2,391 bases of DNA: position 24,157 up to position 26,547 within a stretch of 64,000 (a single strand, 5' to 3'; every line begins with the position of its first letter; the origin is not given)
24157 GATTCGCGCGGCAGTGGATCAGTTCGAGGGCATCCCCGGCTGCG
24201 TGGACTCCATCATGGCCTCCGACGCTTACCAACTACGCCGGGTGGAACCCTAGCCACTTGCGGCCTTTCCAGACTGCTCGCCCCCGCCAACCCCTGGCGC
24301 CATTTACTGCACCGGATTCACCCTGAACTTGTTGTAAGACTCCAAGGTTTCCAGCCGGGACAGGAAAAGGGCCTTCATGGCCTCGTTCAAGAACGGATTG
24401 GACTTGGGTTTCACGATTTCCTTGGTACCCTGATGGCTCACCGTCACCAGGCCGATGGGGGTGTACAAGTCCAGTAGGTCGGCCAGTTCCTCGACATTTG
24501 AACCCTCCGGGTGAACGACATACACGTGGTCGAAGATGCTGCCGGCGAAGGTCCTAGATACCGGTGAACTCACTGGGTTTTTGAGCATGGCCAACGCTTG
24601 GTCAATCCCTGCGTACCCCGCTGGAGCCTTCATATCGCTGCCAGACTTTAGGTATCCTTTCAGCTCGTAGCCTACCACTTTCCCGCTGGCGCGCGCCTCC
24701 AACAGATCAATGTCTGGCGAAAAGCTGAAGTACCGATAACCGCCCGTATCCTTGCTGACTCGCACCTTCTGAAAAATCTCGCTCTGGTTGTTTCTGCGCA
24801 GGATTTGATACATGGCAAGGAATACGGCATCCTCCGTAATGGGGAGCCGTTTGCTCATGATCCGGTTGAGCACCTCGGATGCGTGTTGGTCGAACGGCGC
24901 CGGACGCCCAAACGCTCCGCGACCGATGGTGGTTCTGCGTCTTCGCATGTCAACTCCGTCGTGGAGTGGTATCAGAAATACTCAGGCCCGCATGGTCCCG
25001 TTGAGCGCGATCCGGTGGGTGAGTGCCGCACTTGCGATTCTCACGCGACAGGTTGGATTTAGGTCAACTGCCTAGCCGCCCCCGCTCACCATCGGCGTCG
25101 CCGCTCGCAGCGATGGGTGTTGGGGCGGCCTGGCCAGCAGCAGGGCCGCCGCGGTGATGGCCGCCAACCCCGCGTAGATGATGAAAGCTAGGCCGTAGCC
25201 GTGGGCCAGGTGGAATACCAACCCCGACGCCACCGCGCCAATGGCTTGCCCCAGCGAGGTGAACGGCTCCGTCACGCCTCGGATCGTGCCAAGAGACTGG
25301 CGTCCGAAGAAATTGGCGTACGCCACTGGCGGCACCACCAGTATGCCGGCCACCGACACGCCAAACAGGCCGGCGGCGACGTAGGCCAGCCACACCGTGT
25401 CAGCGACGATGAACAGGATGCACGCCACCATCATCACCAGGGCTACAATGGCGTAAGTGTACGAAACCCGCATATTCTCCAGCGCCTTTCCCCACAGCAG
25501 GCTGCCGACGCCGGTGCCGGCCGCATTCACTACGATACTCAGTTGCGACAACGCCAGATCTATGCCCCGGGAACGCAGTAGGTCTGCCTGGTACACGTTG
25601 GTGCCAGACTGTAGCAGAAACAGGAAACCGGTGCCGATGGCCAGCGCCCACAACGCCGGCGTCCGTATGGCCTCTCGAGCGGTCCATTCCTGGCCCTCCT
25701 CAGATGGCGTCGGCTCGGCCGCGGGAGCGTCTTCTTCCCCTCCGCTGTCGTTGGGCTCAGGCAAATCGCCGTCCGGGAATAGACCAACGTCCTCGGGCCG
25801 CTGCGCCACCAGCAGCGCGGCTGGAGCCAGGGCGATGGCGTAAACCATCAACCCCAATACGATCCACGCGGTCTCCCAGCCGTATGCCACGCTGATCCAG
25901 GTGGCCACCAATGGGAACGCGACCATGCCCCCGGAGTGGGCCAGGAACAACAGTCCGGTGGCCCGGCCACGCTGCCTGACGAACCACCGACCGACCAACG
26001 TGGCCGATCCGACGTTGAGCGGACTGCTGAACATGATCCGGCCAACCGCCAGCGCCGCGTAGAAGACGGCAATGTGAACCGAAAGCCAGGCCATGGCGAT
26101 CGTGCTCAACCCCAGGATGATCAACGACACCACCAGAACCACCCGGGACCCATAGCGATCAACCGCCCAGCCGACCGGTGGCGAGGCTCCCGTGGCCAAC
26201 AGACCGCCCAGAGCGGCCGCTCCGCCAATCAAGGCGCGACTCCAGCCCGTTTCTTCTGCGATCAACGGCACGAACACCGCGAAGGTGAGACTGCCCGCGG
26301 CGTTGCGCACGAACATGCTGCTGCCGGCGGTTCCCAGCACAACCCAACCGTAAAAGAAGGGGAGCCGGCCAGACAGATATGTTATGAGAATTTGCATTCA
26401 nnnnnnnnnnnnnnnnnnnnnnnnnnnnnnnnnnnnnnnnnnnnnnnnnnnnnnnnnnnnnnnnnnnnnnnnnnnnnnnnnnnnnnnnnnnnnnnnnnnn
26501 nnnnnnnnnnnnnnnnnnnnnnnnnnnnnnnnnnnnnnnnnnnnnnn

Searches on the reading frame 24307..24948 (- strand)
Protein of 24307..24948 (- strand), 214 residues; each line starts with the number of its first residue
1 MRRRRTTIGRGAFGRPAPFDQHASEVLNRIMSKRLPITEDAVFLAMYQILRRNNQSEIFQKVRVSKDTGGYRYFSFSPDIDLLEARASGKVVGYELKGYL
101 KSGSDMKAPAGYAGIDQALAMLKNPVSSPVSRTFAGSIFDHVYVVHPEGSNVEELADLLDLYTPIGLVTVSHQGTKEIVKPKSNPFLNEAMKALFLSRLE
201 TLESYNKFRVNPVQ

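Call 4: search_protein_families(library=pfam, proteins=[window:24307-24948:-], max_evalue=0.01)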
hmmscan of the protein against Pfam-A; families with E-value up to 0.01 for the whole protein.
window:24307-24948:- (214 aa): 0 families

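Call 5: search_protein_families(library=padloc, proteins=[window:24307-24948:-], max_evalue=0.01)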
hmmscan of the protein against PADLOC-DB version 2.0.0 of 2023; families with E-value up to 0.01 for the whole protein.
window:24307-24948:- (214 aa): 0 families

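Call 6: search_protein_families(library=pfam, proteins=[window:24307-24948:-], max_evalue=10)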
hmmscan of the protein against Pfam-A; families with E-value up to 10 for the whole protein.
window:24307-24948:- (214 aa): 0 families

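Call 7: search_protein_families(library=ncbifam, proteins=[window:24307-24948:-], max_evalue=0.1)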
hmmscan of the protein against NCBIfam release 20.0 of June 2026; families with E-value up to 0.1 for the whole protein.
window:24307-24948:- (214 aa): 1 family
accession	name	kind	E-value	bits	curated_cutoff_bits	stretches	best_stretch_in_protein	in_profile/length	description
NF033832.1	sce7726_fam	subfamily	0.00013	21.9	70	1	137-208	72-143/184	sce7726 family protein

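Call 69: search_protein_families(library=phrogs, proteins=[window:24307-24948:-], max_evalue=0.001)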
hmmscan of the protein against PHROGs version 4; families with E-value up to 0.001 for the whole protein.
window:24307-24948:- (214 aa): 0 families

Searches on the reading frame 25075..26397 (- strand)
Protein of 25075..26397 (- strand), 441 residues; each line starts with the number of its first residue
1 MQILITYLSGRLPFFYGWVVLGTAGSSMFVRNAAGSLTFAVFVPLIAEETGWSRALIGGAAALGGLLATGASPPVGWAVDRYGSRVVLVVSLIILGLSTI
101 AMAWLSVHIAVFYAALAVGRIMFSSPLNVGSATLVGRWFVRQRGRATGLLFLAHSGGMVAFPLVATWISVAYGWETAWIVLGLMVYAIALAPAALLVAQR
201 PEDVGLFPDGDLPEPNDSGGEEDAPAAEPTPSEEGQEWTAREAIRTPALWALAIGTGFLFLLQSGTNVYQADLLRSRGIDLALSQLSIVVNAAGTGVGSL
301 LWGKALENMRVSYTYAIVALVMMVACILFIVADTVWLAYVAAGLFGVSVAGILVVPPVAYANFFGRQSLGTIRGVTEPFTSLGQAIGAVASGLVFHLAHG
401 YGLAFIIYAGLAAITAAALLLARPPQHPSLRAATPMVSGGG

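Call 4: search_protein_families(library=pfam, proteins=[window:25075-26397:-], max_evalue=0.01)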
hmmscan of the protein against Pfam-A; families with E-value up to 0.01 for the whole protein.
window:25075-26397:- (441 aa): 1 family
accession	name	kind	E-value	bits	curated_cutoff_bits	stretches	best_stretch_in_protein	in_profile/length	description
PF07690.21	MFS_1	-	4.2e-38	131.6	33.4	2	33-269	9-228/347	Major Facilitator Superfamily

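Call 7: search_protein_families(library=ncbifam, proteins=[window:25075-26397:-], max_evalue=0.1)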
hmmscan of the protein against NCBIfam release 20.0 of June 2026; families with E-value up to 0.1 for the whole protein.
window:25075-26397:- (441 aa): 14 families
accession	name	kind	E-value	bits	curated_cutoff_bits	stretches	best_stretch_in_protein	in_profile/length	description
NF038246.1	bile_salt_MFS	equivalog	6.4e-24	84.6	400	1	41-422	27-403/408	conjugated bile salt MFS transporter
NF049980.1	SfMCT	equivalog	2.3e-23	82.5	320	1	35-411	16-378/378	L-lactate MFS transporter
TIGR00881.1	2A0104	subfamily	8e-23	81.1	407.75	1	38-394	13-369/379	phosphoglycerate transporter protein PgtP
TIGR00893.1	2A0114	subfamily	2.3e-17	63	395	2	71-277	45-245/399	D-galactonate transporter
TIGR00890.1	2A0111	subfamily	1.6e-12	47.1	374.85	1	36-419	19-377/377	oxalate/formate antiport family MFS transporter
TIGR04259.1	oxa_formateAnti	equivalog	2.8e-12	46.2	335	1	34-204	17-185/405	oxalate/formate MFS antiporter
TIGR00880.1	2_A_01_02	superfamily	1.4e-08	34.9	131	1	71-190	14-132/141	multidrug resistance protein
NF003024.0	PRK03893.1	subfamily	9.5e-05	21.4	604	1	75-190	76-189/497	sialate:H+ symport family MFS transporter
TIGR00895.1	2A0115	subfamily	0.00046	19.2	418.55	1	39-393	36-396/398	aromatic acid/H+ symport family MFS transporter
NF006386.0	PRK08633.1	equivalog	0.0012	16.6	1221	1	248-424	233-410/1147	acyl-[ACP]--phospholipid O-acyltransferase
NF040856.1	FexB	exception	0.0029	16.4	950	1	37-129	286-383/469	chloramphenicol/florfenicol efflux MFS transporter FexB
NF053757.1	BclibactTpBcbE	equivalog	0.0089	15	600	1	73-124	55-106/394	bacillibactin exporter BcbE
TIGR00886.1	2A0108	subfamily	0.0099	15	311.7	1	39-195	20-187/368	NarK family nitrate/nitrite MFS transporter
TIGR00892.1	2A0113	subfamily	0.085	11.5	586.1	0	73-193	72-191/455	monocarboxylate transporter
